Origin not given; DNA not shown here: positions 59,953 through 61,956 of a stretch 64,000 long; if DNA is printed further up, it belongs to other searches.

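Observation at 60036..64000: Translationally coupled operon in an archaeon: SHC-like class II terpene cyclase (DxDDTA), two radical-SAM/SPASM enzymes, UbiA prenyltransferase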

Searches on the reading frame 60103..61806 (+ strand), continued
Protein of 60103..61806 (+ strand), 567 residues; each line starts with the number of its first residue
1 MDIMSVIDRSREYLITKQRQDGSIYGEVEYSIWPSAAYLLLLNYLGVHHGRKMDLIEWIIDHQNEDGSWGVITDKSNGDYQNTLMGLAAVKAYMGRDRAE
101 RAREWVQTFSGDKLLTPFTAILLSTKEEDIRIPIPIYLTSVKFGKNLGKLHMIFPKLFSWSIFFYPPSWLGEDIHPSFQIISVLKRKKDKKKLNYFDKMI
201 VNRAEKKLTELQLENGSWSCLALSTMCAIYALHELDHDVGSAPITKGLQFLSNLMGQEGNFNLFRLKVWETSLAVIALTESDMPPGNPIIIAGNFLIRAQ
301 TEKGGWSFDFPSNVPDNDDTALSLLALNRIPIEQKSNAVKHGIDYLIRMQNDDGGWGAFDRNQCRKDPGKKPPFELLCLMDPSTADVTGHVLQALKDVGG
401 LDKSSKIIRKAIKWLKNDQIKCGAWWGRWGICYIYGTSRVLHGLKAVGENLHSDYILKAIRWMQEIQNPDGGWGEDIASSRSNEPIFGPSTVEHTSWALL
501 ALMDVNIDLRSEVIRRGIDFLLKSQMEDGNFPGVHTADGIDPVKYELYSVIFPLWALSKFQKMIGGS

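Call 24: find_encoding_contigs(protein=P0123, flank=10000, max_places=3)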
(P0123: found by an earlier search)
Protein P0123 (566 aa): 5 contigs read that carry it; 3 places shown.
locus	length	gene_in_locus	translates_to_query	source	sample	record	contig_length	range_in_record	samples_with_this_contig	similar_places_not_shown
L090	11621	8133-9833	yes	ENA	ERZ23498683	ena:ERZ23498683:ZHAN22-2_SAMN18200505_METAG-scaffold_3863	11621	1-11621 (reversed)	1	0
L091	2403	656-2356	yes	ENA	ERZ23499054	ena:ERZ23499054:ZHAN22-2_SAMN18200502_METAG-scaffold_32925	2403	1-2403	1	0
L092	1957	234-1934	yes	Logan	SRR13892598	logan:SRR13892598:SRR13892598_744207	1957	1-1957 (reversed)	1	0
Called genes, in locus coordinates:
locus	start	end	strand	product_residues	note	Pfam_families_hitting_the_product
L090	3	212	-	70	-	?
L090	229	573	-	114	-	PF08501:Shikimate_dh_N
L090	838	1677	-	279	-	PF01978:TrmB, PF24217:DUF7436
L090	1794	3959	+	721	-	PF00963:Cohesin, PF09931:Phage_phiJL001_Gp84_N (faint), PF00963:Cohesin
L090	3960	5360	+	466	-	PF00963:Cohesin, PF18204:PGF-CTERM (weak)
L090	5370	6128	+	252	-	PF00963:Cohesin (weak)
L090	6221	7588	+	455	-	PF01497:Peripla_BP_2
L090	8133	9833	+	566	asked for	PF00432:Prenyltrans (faint), PF07678:TED_complement (faint), PF13249:SQHop_cyclase_N, PF13243:SQHop_cyclase_C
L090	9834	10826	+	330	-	PF04055:Radical_SAM, PF13353:Fer4_12, PF13186:SPASM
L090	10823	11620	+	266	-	?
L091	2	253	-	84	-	?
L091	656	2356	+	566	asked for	PF00432:Prenyltrans (faint), PF07678:TED_complement (faint), PF13249:SQHop_cyclase_N, PF13243:SQHop_cyclase_C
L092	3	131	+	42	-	?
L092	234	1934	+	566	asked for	PF00432:Prenyltrans (faint), PF07678:TED_complement (faint), PF13249:SQHop_cyclase_N, PF13243:SQHop_cyclase_C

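Call 27: search_protein_families(library=ncbifam, proteins=[L087:10475-11359:+, L087:11369-12775:+, L087:12834-14297:+, L087:14376-15632:+, L087:15629-16252:+], max_evalue=0.001)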
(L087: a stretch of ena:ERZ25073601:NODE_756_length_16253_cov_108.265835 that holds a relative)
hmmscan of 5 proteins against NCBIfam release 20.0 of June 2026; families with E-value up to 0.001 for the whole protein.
L087:10475-11359:+ (294 aa): 30 families (the best 25 are shown)
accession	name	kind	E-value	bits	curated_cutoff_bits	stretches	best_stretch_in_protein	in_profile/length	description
NF009521.0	PRK12882.1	equivalog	3.2e-40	138.1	296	1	20-290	8-276/280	geranylgeranylglycerol-phosphate geranylgeranyltransferase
NF009523.0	PRK12884.1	equivalog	1.3e-38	132.9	269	1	21-291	8-277/279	prenyltransferase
NF009522.0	PRK12883.1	equivalog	3.2e-35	122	353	1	20-292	6-275/279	geranylgeranylglycerol-phosphate geranylgeranyltransferase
NF005742.0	PRK07566.1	equivalog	2.6e-23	82.6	313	1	52-271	67-291/315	chlorophyll synthase ChlG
TIGR01476.1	chlor_syn_BchG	subfamily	2.9e-18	66.3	212.3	1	39-266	25-258/283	(bacterio)chlorophyll synthase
TIGR01475.1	ubiA_other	subfamily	3.8e-17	62.7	180.8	1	38-282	23-272/282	UbiA-like polyprenyltransferase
NF009513.0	PRK12872.1-3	equivalog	1.1e-16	61.3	288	1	48-235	51-236/293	prenyltransferase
NF035940.1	prenyl_rel_EboC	equivalog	5.5e-16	58.8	250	1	49-211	38-198/292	UbiA-like protein EboC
NF009525.0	PRK12887.1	equivalog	4.9e-14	52.4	226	1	18-260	15-276/310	homogentisate phytyltransferase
TIGR02056.1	ChlG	equivalog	2e-13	50.6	436.45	1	59-269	64-283/306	chlorophyll synthase ChlG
TIGR01473.1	cyoE_ctaB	equivalog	7.5e-13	48.9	210.3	1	19-266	2-255/281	heme o synthase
TIGR01474.1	ubiA_proteo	equivalog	1e-12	48.1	275.45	1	28-264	18-254/282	4-hydroxybenzoate octaprenyltransferase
NF009512.0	PRK12872.1-1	equivalog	1.6e-11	44.3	278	1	50-232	39-237/303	geranylgeranylglycerol-phosphate geranylgeranyltransferase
NF009524.0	PRK12886.1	equivalog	2e-11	43.8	387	1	28-281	21-275/291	prenyltransferase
NF004617.0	PRK05951.1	equivalog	4.7e-10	39.1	239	1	49-256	48-265/306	prenyltransferase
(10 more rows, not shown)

L087:11369-12775:+ (468 aa): 33 families (the best 25 are shown)
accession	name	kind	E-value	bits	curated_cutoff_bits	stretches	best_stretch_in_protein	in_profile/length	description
TIGR03471.1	HpnJ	equivalog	8.4e-48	163.4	577.6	1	55-447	55-452/472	hopanoid biosynthesis associated radical SAM protein HpnJ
TIGR02026.1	BchE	equivalog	2.5e-41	142.1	481.35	1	24-455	19-457/497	magnesium-protoporphyrin IX monomethyl ester anaerobic oxidative cyclase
TIGR04479.1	bcpD_PhpK_rSAM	subfamily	4.5e-40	137.5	600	1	28-364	73-408/504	PhpK family radical SAM P-methyltransferase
NF038361.1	rSAM_Sden_1168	equivalog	5.3e-38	130.9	575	1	25-406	83-492/560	Sden_1168 family B12-binding radical SAM P-methyltransferase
NF050148.1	rSAM_ApyD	equivalog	2.7e-37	128.5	750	1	26-361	24-362/645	RiPP biosynthesis radical SAM protein ApyD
TIGR04014.1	B12_SAM_MJ_0865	equivalog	5.8e-36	124.2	360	1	28-442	12-413/434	methyl-coenzyme M reductase glutamine C-methyltransferase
TIGR04072.2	rSAM_ladder_B12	equivalog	1.4e-33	116.2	360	1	22-400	12-385/443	lipid biosynthesis B12-binding/radical SAM protein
TIGR04367.1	HpnR_B12_rSAM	equivalog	2.6e-33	115.3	650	1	27-384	22-370/490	hopanoid C-3 methylase HpnR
TIGR04013.1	B12_SAM_MJ_1487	hypoth_equivalog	2.5e-28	99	251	2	80-249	55-203/382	TIGR04013 family B12-binding domain/radical SAM domain-containing protein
TIGR03975.1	rSAM_ocin_1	subfamily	7.6e-28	97.4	281.85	1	67-361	130-426/606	RiPP maturation radical SAM C-methyltransferase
NF040542.1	rSAM_RCCLKC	equivalog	5.7e-27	94.9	450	1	30-364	16-349/423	arsinothricin biosynthesis radical SAM protein ArsL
TIGR04295.1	B12_rSAM_oligo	hypoth_equivalog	6.4e-27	94.3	400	1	27-322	25-318/422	TIGR04295 family B12-binding domain-containing radical SAM protein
NF033070.1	rSAM_AprD4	equivalog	2.6e-22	79.4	500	1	162-371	164-372/456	AprD4 family radical SAM diol-dehydratase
TIGR04385.1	B12_rSAM_cofa1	equivalog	3.7e-22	79.2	450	1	27-363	20-362/438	B12 lower ligand biosynthesis radical SAM protein BzaD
TIGR04190.1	B12_SAM_Ta0216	equivalog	1.9e-19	69.7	500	1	27-365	37-394/554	TIGR04190 family B12-binding domain/radical SAM domain protein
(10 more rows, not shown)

L087:12834-14297:+ (487 aa): 18 families
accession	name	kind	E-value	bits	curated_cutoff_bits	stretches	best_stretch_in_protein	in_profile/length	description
TIGR01862.1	N2-ase-Ialpha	subfamily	4.7e-37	127.7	486.05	1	34-320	46-323/444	nitrogenase component I subunit alpha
TIGR01283.1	nifE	equivalog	9.5e-35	120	505.1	1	28-320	48-332/459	nitrogenase iron-molybdenum cofactor biosynthesis protein NifE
TIGR01284.1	alt_nitrog_alph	subfamily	2.1e-30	105.6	512.8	1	34-320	56-330/457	nitrogenase subunit alpha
TIGR01278.1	DPOR_BchB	equivalog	1.3e-25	90.2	490.35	1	33-261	19-241/512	ferredoxin:protochlorophyllide reductase (ATP-dependent) subunit B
TIGR01282.1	nifD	equivalog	3e-25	88.9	653.55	1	35-321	61-341/466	nitrogenase molybdenum-iron protein alpha chain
TIGR01860.1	VNFD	equivalog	1e-23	83.8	823.1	1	29-320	52-332/461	nitrogenase vanadium-iron protein, alpha chain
NF011047.0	PRK14477.1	equivalog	1.8e-23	82.3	1229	1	29-318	40-323/917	bifunctional nitrogenase iron-molybdenum cofactor biosynthesis protein NifEN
TIGR01861.1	ANFD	equivalog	1.5e-19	69.9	873.8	1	35-322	60-335/513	nitrogenase iron-iron protein, alpha chain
TIGR01286.1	nifK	equivalog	1.4e-17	63.4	427.3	1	28-207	72-250/516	nitrogenase molybdenum-iron protein subunit beta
TIGR01285.1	nifN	equivalog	4.1e-17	62.2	326.8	1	24-206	17-197/433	nitrogenase iron-molybdenum cofactor biosynthesis protein NifN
TIGR03282.1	methan_mark_13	equivalog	4.4e-16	58.8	268.4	1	27-132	7-107/352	Ni-sirohydrochlorin a,c-diamide reductive cyclase catalytic subunit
TIGR02932.1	vnfK_nitrog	equivalog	5.6e-16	58.4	873.95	1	26-214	17-201/457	V-containing nitrogenase subunit beta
NF002789.0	PRK02910.1-3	equivalog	2.7e-13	49.6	509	1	65-260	52-239/535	ferredoxin:protochlorophyllide reductase (ATP-dependent) subunit B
TIGR01279.1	DPOR_bchN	equivalog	2.8e-12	46.3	419.95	1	75-320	58-279/407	ferredoxin:protochlorophyllide reductase (ATP-dependent) subunit N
NF002768.0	PRK02842.1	equivalog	4.1e-10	39.1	324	1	82-321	78-293/423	ferredoxin:protochlorophyllide reductase (ATP-dependent) subunit N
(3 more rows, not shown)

L087:14376-15632:+ (418 aa): 19 families
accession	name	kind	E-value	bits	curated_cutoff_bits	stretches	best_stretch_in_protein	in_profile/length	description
TIGR01278.1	DPOR_BchB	equivalog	4.1e-49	167.8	490.35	1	7-408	10-417/512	ferredoxin:protochlorophyllide reductase (ATP-dependent) subunit B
TIGR02932.1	vnfK_nitrog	equivalog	8.9e-40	136.9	873.95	2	1-194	9-205/457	V-containing nitrogenase subunit beta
TIGR01283.1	nifE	equivalog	7.7e-39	133.5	505.1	1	7-408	44-445/459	nitrogenase iron-molybdenum cofactor biosynthesis protein NifE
TIGR02931.1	anfK_nitrog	equivalog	1.2e-38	133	853.85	2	2-194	13-208/461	Fe-only nitrogenase subunit beta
NF002789.0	PRK02910.1-3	equivalog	2.1e-38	132.5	509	1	50-405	54-422/535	ferredoxin:protochlorophyllide reductase (ATP-dependent) subunit B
TIGR01862.1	N2-ase-Ialpha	subfamily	6.1e-35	120.7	486.05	1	6-410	34-439/444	nitrogenase component I subunit alpha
TIGR01286.1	nifK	equivalog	1.2e-31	109.8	427.3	1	2-410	63-496/516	nitrogenase molybdenum-iron protein subunit beta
TIGR01284.1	alt_nitrog_alph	subfamily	2.2e-31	108.8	512.8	1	6-410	44-446/457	nitrogenase subunit alpha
TIGR01285.1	nifN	equivalog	1e-30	107.1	326.8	1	2-407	12-429/433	nitrogenase iron-molybdenum cofactor biosynthesis protein NifN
NF011047.0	PRK14477.1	equivalog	1.4e-29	102.6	1229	2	3-185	493-675/917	bifunctional nitrogenase iron-molybdenum cofactor biosynthesis protein NifEN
TIGR01282.1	nifD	equivalog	2e-27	96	653.55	1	7-405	49-451/466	nitrogenase molybdenum-iron protein alpha chain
TIGR01860.1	VNFD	equivalog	1.9e-21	76.3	823.1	1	6-410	46-448/461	nitrogenase vanadium-iron protein, alpha chain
NF002790.0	PRK02910.1-4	equivalog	2.5e-19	69.4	912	1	7-401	10-415/530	ferredoxin:protochlorophyllide reductase (ATP-dependent) subunit B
TIGR02014.1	BchZ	equivalog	9.2e-16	57.8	529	1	12-311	13-309/468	chlorophyllide a reductase subunit Z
NF002768.0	PRK02842.1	equivalog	1.2e-15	57.3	324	1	51-308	64-312/423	ferredoxin:protochlorophyllide reductase (ATP-dependent) subunit N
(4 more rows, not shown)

L087:15629-16252:+ (208 aa): 22 families
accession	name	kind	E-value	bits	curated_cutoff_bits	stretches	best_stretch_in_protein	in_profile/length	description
NF009701.0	PRK13230.1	subfamily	5.8e-101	337.3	350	1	1-206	1-206/291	nitrogenase reductase-like protein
TIGR01287.1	nifH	equivalog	7e-93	310.9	394.35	1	2-204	1-191/275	nitrogenase iron protein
NF033200.1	F430_CfbC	exception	4e-81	272.2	402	1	2-199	1-180/260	Ni-sirohydrochlorin a,c-diamide reductive cyclase ATP-dependent reductase subunit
NF009702.0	PRK13231.1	equivalog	5.7e-74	248.6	427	1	1-203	2-184/264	nitrogenase reductase-like protein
TIGR02016.1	BchX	equivalog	1.7e-55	188.4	331.2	1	2-195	1-190/296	chlorophyllide a reductase iron protein subunit X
TIGR01281.1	DPOR_bchL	equivalog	8.4e-54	182.7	345.15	1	3-204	2-189/268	ferredoxin:protochlorophyllide reductase (ATP-dependent) iron-sulfur ATP-binding protein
NF041546.1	ParA_partition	equivalog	8e-08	32.1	180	1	8-46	7-45/203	ParA family partition ATPase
TIGR04291.1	arsen_driv_ArsA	equivalog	4.7e-07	28.9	650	1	4-56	323-375/565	arsenical pump-driving ATPase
TIGR00345.1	GET3_arsA_TRC40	subfamily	7.2e-06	25.7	135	1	7-41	3-37/299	TRC40/GET3/ArsA family transport-energizing ATPase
TIGR01969.1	minD_arch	subfamily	9e-06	25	201.75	1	7-38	7-38/251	cell division ATPase MinD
NF041136.1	MrpORP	equivalog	1.5e-05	24.5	450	1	6-38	11-43/365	iron-sulfur cluster carrier protein MrpORP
NF053622.1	ATPseBagAMYCTU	equivalog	1.6e-05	24.6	400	1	6-38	12-44/325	ATPase BagA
TIGR01968.1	minD_bact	equivalog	1.8e-05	24.2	212.9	1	7-38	8-39/261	septum site-determining protein MinD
TIGR03815.1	CpaE_hom_Actino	equivalog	2.9e-05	23.4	154.45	1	8-41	119-152/340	septum site-determining protein Ssd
TIGR01007.1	eps_fam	subfamily_domain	3.1e-05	23.6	108.05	1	10-41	27-58/204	polysaccharide biosynthesis tyrosine autokinase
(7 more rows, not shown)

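Call 28: search_protein_families(library=pfam, proteins=[L087:10475-11359:+, L087:11369-12775:+, L087:12834-14297:+, L087:14376-15632:+, L087:15629-16252:+], max_evalue=0.001)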
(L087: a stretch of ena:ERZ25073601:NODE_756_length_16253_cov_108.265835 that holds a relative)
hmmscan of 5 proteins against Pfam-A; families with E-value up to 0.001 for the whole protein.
L087:10475-11359:+ (294 aa): 1 family
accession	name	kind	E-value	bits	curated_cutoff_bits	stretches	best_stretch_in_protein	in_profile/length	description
PF01040.23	UbiA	-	8.2e-36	124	34.2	1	32-261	4-232/250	UbiA prenyltransferase family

L087:11369-12775:+ (468 aa): 3 families
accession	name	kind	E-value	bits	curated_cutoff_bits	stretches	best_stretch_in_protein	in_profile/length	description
PF04055.27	Radical_SAM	-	1e-25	91.3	29.5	1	200-362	1-166/166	Radical SAM superfamily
PF02310.24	B12-binding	-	2e-20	73.3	32.1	1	25-129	12-117/121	B12 binding domain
PF19864.5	Radical_SAM_N2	-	0.00063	19.7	29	0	89-141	80-130/151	Radical SAM proteins, N-terminal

L087:12834-14297:+ (487 aa): 1 family
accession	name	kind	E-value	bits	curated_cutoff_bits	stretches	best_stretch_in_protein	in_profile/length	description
PF00148.24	Oxidored_nitro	-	3.6e-52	178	28.6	1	28-445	4-397/399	Nitrogenase component 1 type Oxidoreductase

L087:14376-15632:+ (418 aa): 1 family
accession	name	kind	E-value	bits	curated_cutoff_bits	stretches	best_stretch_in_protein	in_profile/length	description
PF00148.24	Oxidored_nitro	-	7.7e-92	308.7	28.6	1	8-408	1-398/399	Nitrogenase component 1 type Oxidoreductase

L087:15629-16252:+ (208 aa): 7 families
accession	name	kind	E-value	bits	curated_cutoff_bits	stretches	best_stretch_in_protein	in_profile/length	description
PF00142.24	Fer4_NifH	-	8e-79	265.4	25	1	2-199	1-186/271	4Fe-4S iron sulfur cluster binding proteins, NifH/frxC family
PF01656.29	CbiA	-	1.2e-10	41.9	25.4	1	5-110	3-54/125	CobQ/CobB/MinD/ParA nucleotide binding domain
PF13614.12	AAA_31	-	1.9e-10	41.4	27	1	2-70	2-74/177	AAA domain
PF02374.21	ArsA_ATPase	-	7.1e-07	29.2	24.3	1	1-40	1-40/305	Anion-transporting ATPase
PF10609.15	ParA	-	3e-06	27.3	27.1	1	7-38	10-41/246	NUBPL iron-transfer P-loop NTPase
PF20720.3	nSTAND3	-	0.00068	19.8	27.2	0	4-39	20-54/155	Novel STAND NTPase 3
PF03308.22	MeaB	-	0.00069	19.1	23.1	0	3-43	35-75/273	Methylmalonyl Co-A mutase-associated GTPase MeaB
